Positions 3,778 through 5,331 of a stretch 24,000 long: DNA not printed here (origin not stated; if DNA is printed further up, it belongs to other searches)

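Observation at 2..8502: Orphan peptide-import, triple-hydrolase, ThrC-like and RidA island with its own YheO-type regulator (best candidate for an undescribed pathway)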

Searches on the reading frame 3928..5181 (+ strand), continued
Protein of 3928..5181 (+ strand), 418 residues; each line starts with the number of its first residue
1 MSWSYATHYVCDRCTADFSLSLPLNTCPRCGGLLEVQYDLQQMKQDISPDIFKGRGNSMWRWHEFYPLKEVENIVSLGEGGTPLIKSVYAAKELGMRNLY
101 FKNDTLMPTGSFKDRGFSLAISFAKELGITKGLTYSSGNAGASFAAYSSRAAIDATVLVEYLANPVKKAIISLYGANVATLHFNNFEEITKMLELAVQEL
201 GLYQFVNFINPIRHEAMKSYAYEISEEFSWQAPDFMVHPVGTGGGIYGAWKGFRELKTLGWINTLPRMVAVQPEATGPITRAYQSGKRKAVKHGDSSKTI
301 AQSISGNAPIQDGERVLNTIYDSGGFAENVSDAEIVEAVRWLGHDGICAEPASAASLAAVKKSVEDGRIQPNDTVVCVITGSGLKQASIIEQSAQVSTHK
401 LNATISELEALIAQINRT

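Call 67: search_protein_families(library=ncbifam, proteins=[L086:11437-12633:+, L087:14795-15952:+, L086:4-1095:-, L020:10697-11926:+, L022:12457-13671:+], max_evalue=1e-30)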
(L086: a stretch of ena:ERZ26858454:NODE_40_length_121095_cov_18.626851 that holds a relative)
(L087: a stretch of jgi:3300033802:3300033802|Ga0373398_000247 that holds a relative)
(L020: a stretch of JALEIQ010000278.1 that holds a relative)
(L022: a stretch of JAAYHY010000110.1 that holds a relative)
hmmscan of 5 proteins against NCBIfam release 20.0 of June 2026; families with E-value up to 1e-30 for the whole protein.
L086:11437-12633:+ (399 aa): 5 families
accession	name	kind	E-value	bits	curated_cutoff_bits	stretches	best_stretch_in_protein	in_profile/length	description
NF043051.1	ManoateDhtManD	equivalog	2.4e-105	352.7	550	1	5-397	2-401/403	D-mannonate dehydratase ManD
NF011654.0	PRK15072.1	subfamily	3.1e-103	345.8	430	1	5-397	2-402/404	D-galactonate dehydratase family protein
NF010624.0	PRK14017.1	equivalog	5.6e-65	219.9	311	1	6-373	3-356/382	galactonate dehydratase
NF040790.2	glucon_galact_dh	equivalog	2.6e-52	178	750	1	20-373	24-365/390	bifunctional D-gluconate/D-galactonate dehydratase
NF047820.1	TalGalacDh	equivalog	1.5e-35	122.8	500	0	186-375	183-362/371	L-talarate/galactarate dehydratase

L087:14795-15952:+ (386 aa): 8 families
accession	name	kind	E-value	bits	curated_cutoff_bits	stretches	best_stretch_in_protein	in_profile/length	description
NF010624.0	PRK14017.1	equivalog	4.9e-109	364.9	311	1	1-365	1-365/382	galactonate dehydratase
NF040790.2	glucon_galact_dh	equivalog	2e-103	346.2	750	1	16-363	23-372/390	bifunctional D-gluconate/D-galactonate dehydratase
NF043051.1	ManoateDhtManD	equivalog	5.2e-76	256.1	550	2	1-150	1-147/403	D-mannonate dehydratase ManD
NF011654.0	PRK15072.1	subfamily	1.1e-74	251.8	430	2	1-149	1-146/404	D-galactonate dehydratase family protein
NF040866.1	AraD_Arch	equivalog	6.2e-48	163.7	650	1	17-355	33-364/372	arabinonate dehydratase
NF011968.0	PRK15440.1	equivalog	1.1e-41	143.1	393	1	21-362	62-393/395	L-rhamnonate dehydratase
NF047820.1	TalGalacDh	equivalog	2.3e-41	142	500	1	16-356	36-360/371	L-talarate/galactarate dehydratase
TIGR02534.1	mucon_cyclo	subfamily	1.4e-36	126.3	334.95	1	16-358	27-363/368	muconate/chloromuconate family cycloisomerase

L086:4-1095:- (364 aa): 6 families
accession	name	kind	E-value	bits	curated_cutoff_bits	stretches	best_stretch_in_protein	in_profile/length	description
NF010624.0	PRK14017.1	equivalog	4.7e-140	467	311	1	1-360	1-358/382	galactonate dehydratase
NF043051.1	ManoateDhtManD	equivalog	6.8e-71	239.2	550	2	15-152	17-149/403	D-mannonate dehydratase ManD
NF011654.0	PRK15072.1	subfamily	3.6e-68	230.3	430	1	2-151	2-148/404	D-galactonate dehydratase family protein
NF040790.2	glucon_galact_dh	equivalog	1.1e-67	228.5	750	1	15-363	25-370/390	bifunctional D-gluconate/D-galactonate dehydratase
NF040866.1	AraD_Arch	equivalog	1.3e-47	162.6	650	1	19-361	38-368/372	arabinonate dehydratase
NF047820.1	TalGalacDh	equivalog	2.1e-34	119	500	1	16-358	39-360/371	L-talarate/galactarate dehydratase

L020:10697-11926:+ (410 aa): 5 families
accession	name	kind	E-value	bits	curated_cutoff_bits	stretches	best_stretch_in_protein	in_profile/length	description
NF043051.1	ManoateDhtManD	equivalog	1.1e-104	350.5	550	1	15-408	2-401/403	D-mannonate dehydratase ManD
NF011654.0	PRK15072.1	subfamily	1.1e-100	337.4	430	1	15-408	2-402/404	D-galactonate dehydratase family protein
NF010624.0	PRK14017.1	equivalog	1.4e-62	212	311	1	16-393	3-365/382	galactonate dehydratase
NF040790.2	glucon_galact_dh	equivalog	1.5e-45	155.7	750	1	29-384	23-365/390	bifunctional D-gluconate/D-galactonate dehydratase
TIGR02534.1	mucon_cyclo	subfamily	1.4e-32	113.2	334.95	0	16-158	14-157/368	muconate/chloromuconate family cycloisomerase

L022:12457-13671:+ (405 aa): 7 families
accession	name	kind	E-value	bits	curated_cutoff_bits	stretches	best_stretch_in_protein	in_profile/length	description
NF043051.1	ManoateDhtManD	equivalog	7.7e-113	377.3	550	1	10-403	2-401/403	D-mannonate dehydratase ManD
NF011654.0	PRK15072.1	subfamily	5.1e-109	364.8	430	1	10-403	2-402/404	D-galactonate dehydratase family protein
NF010624.0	PRK14017.1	equivalog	1.2e-66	225.4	311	1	11-392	3-369/382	galactonate dehydratase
NF040790.2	glucon_galact_dh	equivalog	1e-52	179.3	750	1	24-386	23-372/390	bifunctional D-gluconate/D-galactonate dehydratase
NF047820.1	TalGalacDh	equivalog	4.5e-36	124.5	500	0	194-381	185-362/371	L-talarate/galactarate dehydratase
TIGR02534.1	mucon_cyclo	subfamily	5e-34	117.9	334.95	0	4-151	7-155/368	muconate/chloromuconate family cycloisomerase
NF040866.1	AraD_Arch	equivalog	3e-32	112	650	1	24-379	32-365/372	arabinonate dehydratase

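Call 74: predict_structure(alignment_id=A1)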
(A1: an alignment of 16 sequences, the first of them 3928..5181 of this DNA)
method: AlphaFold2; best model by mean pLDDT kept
length: 418 residues; sequences in the alignment: 16
mean_pLDDT: 87.1   pTM: 0.89
mean pLDDT of the five models: 87.1, 86.0, 85.4, 83.0, 82.7
residues with pLDDT >= 90: 194; 70-90: 199; 50-70: 25; < 50: 0
segments of 3 or more residues with pLDDT < 50: none
pLDDT, mean of each block of 10 residues (from residue 1): 85 93 89 91 90 80 79 83 90 97 82 88 92 85 91 91 83 86 83 85 85 87 93 95 87 95 97 83 89 64 58 88 96 94 90 91 97 94 74 82 93 82
secondary structure, 60 per line:
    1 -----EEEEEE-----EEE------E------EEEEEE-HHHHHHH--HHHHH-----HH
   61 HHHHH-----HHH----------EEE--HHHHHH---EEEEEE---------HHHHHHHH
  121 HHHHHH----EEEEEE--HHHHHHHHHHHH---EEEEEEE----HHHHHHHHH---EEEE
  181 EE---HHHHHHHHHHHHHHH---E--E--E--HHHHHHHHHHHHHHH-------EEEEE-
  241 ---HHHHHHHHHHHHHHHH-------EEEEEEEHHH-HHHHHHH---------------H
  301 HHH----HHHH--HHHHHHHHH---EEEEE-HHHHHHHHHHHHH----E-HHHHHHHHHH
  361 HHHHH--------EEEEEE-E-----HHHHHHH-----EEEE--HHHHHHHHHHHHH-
elements in order: E6-11 E17-19 E33-38 H40-46 H49-53 H59-65 E84-86 H89-94 E98-103 H113-126 E131-136 H139-150 E154-160 H165-173 E177-182 H186-200 H213-227 E235-239 H244-259 E267-273 H278-284 H300-303 H308-311 H314-322 E326-330 H332-344 H351-365 E374-379 H387-393 E399-402 H405-417

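Call 75: search_protein_representatives(protein=window:3928-5181:+)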
Query: 418 residues. Proteins with E-value up to 0.001 (for the whole library): 11988; up to 1e-10: 5235; up to 1e-30: 1277. The best 150 are listed.
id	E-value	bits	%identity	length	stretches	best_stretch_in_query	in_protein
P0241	7.2e-121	420.5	49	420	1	6-406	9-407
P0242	2.7e-105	369.2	50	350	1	59-389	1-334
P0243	3.7e-82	293.0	59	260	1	107-341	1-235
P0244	5.2e-79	282.6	38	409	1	5-412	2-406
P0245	6.0e-79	282.4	40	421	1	7-400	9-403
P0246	5.7e-76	272.6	39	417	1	9-387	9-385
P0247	2.7e-75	270.4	40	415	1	10-389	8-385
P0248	2.9e-73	263.7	38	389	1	5-386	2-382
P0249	3.8e-73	263.3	38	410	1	24-412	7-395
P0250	4.2e-73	263.2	41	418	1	9-387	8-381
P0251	6.2e-73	262.6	38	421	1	9-392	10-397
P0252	1.0e-72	261.9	37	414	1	6-412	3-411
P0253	2.0e-72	260.9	37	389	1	10-386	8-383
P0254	9.8e-72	258.7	38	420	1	10-412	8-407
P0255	8.9e-71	255.5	39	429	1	5-409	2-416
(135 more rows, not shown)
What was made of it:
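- It is a tight single family (call 75).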

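Call 86: fold_search(model_id=the predicted structure, library=pdb)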
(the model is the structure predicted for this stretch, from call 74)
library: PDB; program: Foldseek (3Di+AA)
matches with E <= 10: 1743; with E <= 0.001: 506
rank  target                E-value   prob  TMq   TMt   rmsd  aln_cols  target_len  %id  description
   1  2c2b_B                2.6e-27  1.00  0.77  0.75  13.9       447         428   25  Crystallographic structure of Arabidopsis thaliana Threonine synthase complexed with pyridoxal phosphate and S-adenosy (released 2005-11-28)
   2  2c2b_A                3.2e-27  1.00  0.81  0.76  12.6       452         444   26  Crystallographic structure of Arabidopsis thaliana Threonine synthase complexed with pyridoxal phosphate and S-adenosy (released 2005-11-28)
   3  2c2b_E                3.9e-27  1.00  0.76  0.74  13.3       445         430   24  Crystallographic structure of Arabidopsis thaliana Threonine synthase complexed with pyridoxal phosphate and S-adenosy (released 2005-11-28)
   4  2c2b_C                1.0e-26  1.00  0.81  0.76  12.6       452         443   26  Crystallographic structure of Arabidopsis thaliana Threonine synthase complexed with pyridoxal phosphate and S-adenosy (released 2005-11-28)
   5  2c2g_B                1.1e-25  1.00  0.76  0.73  13.5       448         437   25  Crystal structure of Threonine Synthase from Arabidopsis thaliana in complex with its cofactor pyridoxal phosphate (released 2005-11-28)
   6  2zsj_A                1.3e-25  1.00  0.69  0.82  12.7       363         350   32  Crystal structure of threonine synthase from Aquifex aeolicus VF5 (released 2008-10-21)
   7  2zsj_D                4.3e-25  1.00  0.69  0.82  12.3       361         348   32  Crystal structure of threonine synthase from Aquifex aeolicus VF5 (released 2008-10-21)
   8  2c2g_A                5.4e-25  1.00  0.77  0.72  13.7       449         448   25  Crystal structure of Threonine Synthase from Arabidopsis thaliana in complex with its cofactor pyridoxal phosphate (released 2005-11-28)
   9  1e5x_A                8.5e-25  1.00  0.76  0.71  14.3       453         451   24  Structure of threonine synthase from Arabidopsis thaliana (released 2001-08-02)
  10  1e5x_B                1.6e-24  1.00  0.75  0.73  13.4       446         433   24  Structure of threonine synthase from Arabidopsis thaliana (released 2001-08-02)
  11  2d1f_A                2.0e-24  1.00  0.70  0.83  12.3       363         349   30  Structure of Mycobacterium tuberculosis threonine synthase (released 2006-09-05)
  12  6cgq_A                2.7e-23  1.00  0.68  0.83  12.3       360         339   29  Threonine synthase from Bacillus subtilis ATCC 6633 with PLP and PLP-Ala (released 2019-02-27)
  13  6nmx_D                3.6e-23  1.00  0.69  0.82  11.7       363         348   30  Threonine synthase from Bacillus subtilis ATCC 6633 with PLP and APPA (released 2019-03-13)
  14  3aey_B                3.6e-23  1.00  0.69  0.82  12.4       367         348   33  Apo form of threonine synthase from Thermus thermophilus HB8 (released 2010-11-17)
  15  1uin_A                5.7e-23  1.00  0.68  0.80  12.9       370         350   32  Crystal Structure of Threonine Synthase from Thermus Thermophilus HB8, Trigonal Crystal Form (released 2003-11-18)
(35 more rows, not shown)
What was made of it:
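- On Threonine synthase (EC 4.2.3.1): The best Foldseek hits are all ThrC (call 86).
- The top structural matches are ThrC (call 86).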
